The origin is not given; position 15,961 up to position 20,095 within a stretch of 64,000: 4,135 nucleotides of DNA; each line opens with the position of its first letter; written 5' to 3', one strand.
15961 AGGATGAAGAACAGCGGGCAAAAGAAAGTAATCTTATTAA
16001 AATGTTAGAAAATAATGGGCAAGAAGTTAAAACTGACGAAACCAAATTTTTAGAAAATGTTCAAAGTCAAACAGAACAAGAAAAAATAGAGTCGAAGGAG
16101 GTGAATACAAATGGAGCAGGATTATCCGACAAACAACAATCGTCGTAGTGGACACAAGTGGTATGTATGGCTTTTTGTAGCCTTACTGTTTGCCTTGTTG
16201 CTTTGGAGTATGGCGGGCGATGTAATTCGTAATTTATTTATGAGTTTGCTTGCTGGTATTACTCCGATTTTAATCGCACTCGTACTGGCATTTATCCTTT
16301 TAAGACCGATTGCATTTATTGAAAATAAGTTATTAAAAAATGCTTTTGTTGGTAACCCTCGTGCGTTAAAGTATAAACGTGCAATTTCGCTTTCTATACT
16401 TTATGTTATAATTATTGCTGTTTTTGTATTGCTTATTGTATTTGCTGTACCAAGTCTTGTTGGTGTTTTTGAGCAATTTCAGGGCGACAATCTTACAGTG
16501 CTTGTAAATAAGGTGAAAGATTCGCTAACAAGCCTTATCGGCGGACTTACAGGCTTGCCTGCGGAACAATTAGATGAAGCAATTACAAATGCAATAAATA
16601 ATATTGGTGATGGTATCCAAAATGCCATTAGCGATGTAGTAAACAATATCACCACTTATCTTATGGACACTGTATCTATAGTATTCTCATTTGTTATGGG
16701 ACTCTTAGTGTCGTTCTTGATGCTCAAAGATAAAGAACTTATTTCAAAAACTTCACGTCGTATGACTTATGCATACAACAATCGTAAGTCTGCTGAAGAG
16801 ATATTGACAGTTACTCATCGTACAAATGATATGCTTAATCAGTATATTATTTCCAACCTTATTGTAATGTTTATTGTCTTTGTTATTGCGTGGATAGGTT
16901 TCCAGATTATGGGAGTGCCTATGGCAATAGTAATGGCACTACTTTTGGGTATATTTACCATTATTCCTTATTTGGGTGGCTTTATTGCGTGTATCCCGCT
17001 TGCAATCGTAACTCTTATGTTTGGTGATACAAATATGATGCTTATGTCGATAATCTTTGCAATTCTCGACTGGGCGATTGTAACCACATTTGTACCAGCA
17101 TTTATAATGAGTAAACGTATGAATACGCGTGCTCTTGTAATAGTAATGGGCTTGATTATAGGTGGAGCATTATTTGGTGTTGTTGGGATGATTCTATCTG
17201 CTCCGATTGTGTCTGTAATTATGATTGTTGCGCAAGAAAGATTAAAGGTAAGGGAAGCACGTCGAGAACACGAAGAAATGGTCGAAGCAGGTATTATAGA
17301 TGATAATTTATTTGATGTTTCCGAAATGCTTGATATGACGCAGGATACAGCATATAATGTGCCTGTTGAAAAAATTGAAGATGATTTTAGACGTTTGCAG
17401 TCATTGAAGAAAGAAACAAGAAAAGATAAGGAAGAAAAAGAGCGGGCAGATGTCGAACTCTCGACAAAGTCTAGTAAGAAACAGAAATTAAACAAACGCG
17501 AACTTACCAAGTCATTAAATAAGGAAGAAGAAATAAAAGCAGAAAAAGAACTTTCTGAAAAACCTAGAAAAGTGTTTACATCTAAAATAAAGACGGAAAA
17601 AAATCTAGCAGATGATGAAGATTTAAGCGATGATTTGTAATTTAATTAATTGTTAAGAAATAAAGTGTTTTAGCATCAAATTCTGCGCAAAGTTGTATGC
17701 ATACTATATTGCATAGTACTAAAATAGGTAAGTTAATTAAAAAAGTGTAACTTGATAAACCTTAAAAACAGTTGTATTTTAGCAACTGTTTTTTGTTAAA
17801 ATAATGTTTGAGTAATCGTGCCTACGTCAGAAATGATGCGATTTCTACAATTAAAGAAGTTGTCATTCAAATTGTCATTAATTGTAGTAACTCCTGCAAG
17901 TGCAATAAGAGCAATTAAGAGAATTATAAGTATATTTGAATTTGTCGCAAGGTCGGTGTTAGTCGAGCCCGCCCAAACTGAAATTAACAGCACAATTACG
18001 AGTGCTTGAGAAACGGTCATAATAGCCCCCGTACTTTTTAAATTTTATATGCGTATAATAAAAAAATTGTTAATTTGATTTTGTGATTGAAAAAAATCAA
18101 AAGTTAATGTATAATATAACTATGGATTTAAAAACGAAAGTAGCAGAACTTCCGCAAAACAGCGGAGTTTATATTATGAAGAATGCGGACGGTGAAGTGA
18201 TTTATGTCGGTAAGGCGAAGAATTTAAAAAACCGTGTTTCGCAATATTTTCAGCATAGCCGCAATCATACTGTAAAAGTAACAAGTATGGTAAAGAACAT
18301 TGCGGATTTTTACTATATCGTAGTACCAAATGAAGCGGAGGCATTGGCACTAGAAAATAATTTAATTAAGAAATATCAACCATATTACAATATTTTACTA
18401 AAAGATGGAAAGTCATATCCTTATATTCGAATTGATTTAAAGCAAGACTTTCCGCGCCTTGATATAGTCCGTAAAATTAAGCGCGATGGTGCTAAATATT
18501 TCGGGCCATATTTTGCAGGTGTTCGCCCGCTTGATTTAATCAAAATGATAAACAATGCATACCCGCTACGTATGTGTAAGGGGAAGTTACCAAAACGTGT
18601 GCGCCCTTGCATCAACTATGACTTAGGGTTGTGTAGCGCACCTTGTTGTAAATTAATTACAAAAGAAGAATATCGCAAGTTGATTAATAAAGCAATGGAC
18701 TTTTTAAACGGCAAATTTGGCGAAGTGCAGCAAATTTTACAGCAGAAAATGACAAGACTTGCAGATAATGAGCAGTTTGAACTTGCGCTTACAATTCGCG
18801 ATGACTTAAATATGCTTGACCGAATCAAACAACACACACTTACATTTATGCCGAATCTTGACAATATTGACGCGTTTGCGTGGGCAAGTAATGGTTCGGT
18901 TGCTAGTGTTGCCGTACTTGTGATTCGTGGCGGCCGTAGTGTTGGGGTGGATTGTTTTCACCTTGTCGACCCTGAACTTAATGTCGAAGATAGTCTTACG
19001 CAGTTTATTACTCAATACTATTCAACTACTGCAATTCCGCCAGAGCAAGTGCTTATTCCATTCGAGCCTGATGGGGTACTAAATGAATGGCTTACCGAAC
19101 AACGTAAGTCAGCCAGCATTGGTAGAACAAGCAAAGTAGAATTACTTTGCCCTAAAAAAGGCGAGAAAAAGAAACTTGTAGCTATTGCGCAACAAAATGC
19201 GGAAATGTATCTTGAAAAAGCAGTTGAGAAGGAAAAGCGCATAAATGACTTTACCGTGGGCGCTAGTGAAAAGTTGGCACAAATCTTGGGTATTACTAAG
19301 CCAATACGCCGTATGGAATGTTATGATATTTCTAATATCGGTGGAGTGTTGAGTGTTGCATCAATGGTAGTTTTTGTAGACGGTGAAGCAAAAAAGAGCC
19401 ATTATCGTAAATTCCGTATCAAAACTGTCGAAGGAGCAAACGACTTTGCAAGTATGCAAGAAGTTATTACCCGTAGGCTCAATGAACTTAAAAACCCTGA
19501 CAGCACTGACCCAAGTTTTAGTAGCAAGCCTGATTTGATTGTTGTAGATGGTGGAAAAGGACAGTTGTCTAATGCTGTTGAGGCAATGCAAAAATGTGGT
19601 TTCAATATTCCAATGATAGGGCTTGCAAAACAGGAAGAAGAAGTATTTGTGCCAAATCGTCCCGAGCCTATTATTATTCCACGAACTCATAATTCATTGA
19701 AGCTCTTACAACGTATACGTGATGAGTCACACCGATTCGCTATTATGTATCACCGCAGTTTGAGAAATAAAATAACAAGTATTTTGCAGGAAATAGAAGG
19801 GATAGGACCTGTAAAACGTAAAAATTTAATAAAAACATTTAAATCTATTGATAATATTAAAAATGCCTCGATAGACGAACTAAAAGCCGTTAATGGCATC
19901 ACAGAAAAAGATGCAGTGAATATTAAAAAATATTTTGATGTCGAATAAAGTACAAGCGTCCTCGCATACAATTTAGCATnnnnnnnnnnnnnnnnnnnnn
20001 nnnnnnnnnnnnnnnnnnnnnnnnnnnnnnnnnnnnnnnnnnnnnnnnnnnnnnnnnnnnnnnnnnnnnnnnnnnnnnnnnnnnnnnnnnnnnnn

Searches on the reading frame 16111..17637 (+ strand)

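Call 87: search_protein_families(library=pfam, proteins=[window:16111-17637:+], max_evalue=0.00001)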
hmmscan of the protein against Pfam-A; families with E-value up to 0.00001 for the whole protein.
window:16111-17637:+ (509 aa): 1 family
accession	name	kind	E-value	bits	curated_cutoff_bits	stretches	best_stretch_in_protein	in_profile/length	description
PF01594.21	AI-2E_transport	-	1.1e-42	146.8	34.3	1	26-373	9-322/327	AI-2E family transporter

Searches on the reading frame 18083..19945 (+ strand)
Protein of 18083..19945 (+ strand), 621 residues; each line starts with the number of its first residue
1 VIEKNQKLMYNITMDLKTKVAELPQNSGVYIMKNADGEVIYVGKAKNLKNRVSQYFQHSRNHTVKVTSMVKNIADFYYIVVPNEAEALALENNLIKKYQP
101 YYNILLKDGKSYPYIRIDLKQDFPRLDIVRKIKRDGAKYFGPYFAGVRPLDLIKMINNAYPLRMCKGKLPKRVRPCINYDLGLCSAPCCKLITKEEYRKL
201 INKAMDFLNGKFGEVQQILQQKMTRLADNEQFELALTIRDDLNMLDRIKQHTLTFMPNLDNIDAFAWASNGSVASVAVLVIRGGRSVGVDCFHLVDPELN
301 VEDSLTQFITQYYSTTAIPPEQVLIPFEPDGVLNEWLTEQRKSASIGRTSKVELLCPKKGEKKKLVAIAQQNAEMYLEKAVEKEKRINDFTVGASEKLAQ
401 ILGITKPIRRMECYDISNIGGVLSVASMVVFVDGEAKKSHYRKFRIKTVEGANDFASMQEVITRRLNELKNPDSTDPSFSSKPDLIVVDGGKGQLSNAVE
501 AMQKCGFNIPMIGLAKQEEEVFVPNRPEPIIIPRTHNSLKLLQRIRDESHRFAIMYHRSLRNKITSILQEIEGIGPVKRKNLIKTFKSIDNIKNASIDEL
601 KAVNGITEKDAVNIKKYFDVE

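Call 87: search_protein_families(library=pfam, proteins=[window:18083-19945:+], max_evalue=0.00001)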
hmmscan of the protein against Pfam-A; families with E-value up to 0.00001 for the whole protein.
window:18083-19945:+ (621 aa): 5 families
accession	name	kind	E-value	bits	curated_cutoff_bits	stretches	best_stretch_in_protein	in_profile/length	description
PF08459.17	UvrC_RNaseH_dom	-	1.5e-54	184.6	22.3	1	400-554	2-159/159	UvrC RNAse H endonuclease domain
PF22920.2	UvrC_RNaseH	-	7.1e-25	87.6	24.3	1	261-379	1-115/116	UvrC Ribonuclease H-like domain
PF01541.30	GIY-YIG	-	2.4e-16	60.2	22.6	1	27-103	2-78/78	GIY-YIG catalytic domain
PF14520.12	HHH_5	-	5.4e-11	43.2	27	1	567-615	3-52/57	Helix-hairpin-helix domain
PF12826.13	HHH_2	-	1.5e-08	35.1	27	1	571-620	8-57/64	Helix-hairpin-helix motif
